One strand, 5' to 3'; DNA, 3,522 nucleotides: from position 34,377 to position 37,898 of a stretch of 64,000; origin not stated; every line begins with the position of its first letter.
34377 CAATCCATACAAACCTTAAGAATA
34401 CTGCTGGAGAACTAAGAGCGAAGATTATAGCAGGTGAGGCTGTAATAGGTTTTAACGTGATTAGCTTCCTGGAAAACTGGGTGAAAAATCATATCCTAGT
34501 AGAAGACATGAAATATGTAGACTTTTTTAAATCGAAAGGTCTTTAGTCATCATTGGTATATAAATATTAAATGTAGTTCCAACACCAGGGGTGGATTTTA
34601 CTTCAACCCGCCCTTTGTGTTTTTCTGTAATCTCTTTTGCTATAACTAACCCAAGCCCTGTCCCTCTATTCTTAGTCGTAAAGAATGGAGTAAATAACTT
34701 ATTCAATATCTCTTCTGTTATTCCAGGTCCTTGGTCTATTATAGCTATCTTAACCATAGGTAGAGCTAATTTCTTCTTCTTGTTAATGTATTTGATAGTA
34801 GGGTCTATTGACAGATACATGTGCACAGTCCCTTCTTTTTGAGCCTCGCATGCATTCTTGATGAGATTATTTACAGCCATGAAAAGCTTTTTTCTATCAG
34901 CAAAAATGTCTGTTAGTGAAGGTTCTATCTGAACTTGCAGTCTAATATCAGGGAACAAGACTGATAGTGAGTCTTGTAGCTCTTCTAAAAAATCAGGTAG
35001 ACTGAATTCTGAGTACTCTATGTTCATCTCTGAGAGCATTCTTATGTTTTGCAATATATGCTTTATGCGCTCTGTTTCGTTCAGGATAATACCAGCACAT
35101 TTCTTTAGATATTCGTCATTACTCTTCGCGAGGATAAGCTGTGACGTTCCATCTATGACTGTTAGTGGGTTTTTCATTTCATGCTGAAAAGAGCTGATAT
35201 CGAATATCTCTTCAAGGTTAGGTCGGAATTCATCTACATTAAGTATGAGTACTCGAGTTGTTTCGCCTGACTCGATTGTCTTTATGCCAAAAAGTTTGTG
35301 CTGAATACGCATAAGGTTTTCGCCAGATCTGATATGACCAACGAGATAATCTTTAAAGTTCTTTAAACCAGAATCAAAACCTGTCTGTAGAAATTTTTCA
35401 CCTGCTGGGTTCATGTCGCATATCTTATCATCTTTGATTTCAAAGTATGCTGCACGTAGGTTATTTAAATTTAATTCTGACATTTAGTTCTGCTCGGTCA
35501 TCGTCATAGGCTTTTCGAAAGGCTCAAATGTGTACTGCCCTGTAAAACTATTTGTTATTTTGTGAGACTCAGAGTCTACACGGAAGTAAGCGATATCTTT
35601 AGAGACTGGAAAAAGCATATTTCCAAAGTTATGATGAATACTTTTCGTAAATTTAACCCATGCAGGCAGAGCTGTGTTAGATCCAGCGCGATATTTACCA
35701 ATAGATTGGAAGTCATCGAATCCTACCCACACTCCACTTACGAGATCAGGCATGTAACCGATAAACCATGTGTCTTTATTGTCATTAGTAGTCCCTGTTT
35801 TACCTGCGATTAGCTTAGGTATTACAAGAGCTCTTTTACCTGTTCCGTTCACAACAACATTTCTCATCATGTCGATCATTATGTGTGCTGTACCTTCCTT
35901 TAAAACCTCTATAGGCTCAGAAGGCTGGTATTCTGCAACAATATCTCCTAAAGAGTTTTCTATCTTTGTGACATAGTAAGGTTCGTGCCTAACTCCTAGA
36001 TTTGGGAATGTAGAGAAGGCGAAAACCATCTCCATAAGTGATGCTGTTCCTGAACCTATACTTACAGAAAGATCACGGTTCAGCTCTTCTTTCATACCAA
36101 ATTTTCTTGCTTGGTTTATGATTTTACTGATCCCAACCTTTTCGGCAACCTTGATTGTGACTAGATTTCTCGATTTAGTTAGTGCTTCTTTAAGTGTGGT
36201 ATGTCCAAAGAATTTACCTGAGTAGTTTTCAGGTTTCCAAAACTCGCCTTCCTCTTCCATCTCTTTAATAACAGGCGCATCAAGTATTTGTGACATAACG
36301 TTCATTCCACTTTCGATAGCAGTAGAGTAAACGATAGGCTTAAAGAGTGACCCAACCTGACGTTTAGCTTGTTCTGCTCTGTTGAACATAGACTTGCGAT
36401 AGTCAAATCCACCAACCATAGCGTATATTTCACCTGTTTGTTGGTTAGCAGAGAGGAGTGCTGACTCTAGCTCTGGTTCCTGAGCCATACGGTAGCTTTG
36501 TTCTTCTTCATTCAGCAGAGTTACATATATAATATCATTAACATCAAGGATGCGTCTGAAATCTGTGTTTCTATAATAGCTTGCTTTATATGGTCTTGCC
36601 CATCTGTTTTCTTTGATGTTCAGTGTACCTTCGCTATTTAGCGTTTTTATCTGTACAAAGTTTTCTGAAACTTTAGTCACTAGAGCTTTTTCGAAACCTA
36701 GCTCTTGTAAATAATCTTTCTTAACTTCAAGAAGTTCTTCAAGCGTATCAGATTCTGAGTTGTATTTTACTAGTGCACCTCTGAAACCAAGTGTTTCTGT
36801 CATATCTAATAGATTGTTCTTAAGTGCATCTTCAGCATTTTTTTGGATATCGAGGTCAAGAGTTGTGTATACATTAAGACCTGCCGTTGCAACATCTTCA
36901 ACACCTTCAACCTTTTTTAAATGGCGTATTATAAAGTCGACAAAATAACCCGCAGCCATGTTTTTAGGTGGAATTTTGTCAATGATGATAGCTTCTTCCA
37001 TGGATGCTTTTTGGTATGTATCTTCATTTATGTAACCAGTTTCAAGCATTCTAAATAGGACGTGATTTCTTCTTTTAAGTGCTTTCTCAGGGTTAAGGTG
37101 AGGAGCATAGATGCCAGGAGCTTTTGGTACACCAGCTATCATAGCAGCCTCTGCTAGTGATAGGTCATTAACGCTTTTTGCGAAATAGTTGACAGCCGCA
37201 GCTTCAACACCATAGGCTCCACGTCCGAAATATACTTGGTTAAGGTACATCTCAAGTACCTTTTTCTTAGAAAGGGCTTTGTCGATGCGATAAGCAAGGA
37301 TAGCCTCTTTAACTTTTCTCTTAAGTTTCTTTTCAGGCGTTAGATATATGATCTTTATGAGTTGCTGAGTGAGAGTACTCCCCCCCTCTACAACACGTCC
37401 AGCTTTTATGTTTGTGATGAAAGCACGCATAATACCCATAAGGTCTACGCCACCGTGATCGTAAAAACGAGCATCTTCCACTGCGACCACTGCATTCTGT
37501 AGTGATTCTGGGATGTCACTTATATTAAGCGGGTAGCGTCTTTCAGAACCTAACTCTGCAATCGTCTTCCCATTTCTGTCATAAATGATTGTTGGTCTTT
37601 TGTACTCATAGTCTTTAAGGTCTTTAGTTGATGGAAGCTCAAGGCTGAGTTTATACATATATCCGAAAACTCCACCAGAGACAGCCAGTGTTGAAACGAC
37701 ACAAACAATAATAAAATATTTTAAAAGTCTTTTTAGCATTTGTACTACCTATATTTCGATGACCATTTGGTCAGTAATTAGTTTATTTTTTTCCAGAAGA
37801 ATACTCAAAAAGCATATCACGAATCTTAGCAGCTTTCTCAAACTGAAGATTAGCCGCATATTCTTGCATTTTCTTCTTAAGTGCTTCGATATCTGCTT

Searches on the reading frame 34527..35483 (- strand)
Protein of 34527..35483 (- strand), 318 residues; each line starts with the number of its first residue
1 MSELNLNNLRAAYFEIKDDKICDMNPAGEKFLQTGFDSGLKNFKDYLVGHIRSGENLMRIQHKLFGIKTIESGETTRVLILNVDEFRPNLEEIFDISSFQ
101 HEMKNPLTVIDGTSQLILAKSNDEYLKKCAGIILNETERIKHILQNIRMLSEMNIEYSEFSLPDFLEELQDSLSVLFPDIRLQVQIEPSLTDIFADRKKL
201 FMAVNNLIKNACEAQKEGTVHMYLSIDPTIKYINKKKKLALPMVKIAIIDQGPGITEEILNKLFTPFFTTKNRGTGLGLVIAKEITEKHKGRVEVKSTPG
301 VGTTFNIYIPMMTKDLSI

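Call 76: find_encoding_contigs(protein=window:34527-35483:-, flank=10000, max_places=2)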
Protein window:34527-35483:- (318 aa): 3 contigs read that carry it; 2 places shown.
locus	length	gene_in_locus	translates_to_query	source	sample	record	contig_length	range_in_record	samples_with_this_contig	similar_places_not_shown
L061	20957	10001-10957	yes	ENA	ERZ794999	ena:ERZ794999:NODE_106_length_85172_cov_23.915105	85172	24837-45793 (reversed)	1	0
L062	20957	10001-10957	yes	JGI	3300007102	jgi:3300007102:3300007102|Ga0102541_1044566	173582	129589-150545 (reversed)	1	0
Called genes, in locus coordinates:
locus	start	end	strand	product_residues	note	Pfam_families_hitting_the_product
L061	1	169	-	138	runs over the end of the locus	PF04361:DUF494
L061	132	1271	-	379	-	PF02481:DNA_processg_A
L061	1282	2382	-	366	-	PF01546:Peptidase_M20, PF07687:M20_dimer (weak)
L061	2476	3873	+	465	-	PF03841:SelA, PF00266:Aminotran_5 (weak)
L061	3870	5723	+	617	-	PF00009:GTP_EFTU, PF01926:MMR_HSR1, PF09107:WHD_3rd_SelB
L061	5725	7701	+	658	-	PF00270:DEAD (faint), PF04851:ResIII, PF17757:UvrB_inter, PF27431:UvrB_3rd, PF00271:Helicase_C, PF12344:UvrB, PF02151:UVR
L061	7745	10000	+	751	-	PF00912:Transgly, PF17092:PCB_OB, PF00905:Transpeptidase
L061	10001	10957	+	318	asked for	PF00512:HisKA, PF02518:HATPase_c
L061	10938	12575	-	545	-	PF00015:MCPsignal, PF01814:Hemerythrin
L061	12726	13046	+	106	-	PF07883:Cupin_2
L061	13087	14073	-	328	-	PF08240:ADH_N, PF00107:ADH_zinc_N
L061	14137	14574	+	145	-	PF01638:HxlR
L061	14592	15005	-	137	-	PF22636:FlK, PF03061:4HBT (faint)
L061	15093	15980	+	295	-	PF00126:HTH_1, PF03466:LysR_substrate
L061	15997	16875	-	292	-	PF01259:SAICAR_synt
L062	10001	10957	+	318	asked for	PF00512:HisKA, PF02518:HATPase_c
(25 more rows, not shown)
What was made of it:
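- The window itself encodes SelA and SelB (41611-43008 and 39761-41614, minus strand; call 76), so the organism can insert Sec.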

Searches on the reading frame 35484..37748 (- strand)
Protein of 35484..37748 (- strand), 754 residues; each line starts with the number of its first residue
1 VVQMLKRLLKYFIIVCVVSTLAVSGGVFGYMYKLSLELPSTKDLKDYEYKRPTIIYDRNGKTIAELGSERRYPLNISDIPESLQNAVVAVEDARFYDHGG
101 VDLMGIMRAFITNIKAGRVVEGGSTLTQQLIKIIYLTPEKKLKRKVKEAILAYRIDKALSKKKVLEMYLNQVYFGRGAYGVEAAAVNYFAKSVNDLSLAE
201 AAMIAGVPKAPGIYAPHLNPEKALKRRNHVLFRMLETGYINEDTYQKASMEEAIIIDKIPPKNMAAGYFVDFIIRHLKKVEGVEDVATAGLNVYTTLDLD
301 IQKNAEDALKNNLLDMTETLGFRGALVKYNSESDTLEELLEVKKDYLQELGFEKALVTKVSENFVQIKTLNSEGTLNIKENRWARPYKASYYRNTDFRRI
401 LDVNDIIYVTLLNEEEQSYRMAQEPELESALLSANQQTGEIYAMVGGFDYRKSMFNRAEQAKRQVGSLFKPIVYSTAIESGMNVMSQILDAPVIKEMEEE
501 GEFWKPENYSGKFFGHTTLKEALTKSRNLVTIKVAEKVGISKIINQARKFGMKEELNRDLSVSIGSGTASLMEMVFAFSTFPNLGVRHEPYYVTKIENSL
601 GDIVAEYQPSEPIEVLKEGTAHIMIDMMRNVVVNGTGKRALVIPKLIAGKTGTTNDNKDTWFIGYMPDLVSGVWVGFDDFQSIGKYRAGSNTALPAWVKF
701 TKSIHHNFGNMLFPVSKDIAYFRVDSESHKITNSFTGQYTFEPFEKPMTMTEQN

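Call 64: find_encoding_contigs(protein=window:35484-37748:-, flank=10000, max_places=3)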
Protein window:35484-37748:- (754 aa): no gene with exactly this product is on record in the collection.
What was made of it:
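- Tried and rejected: One contig look-up failed because of a wrongly chosen start codon (call 64).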
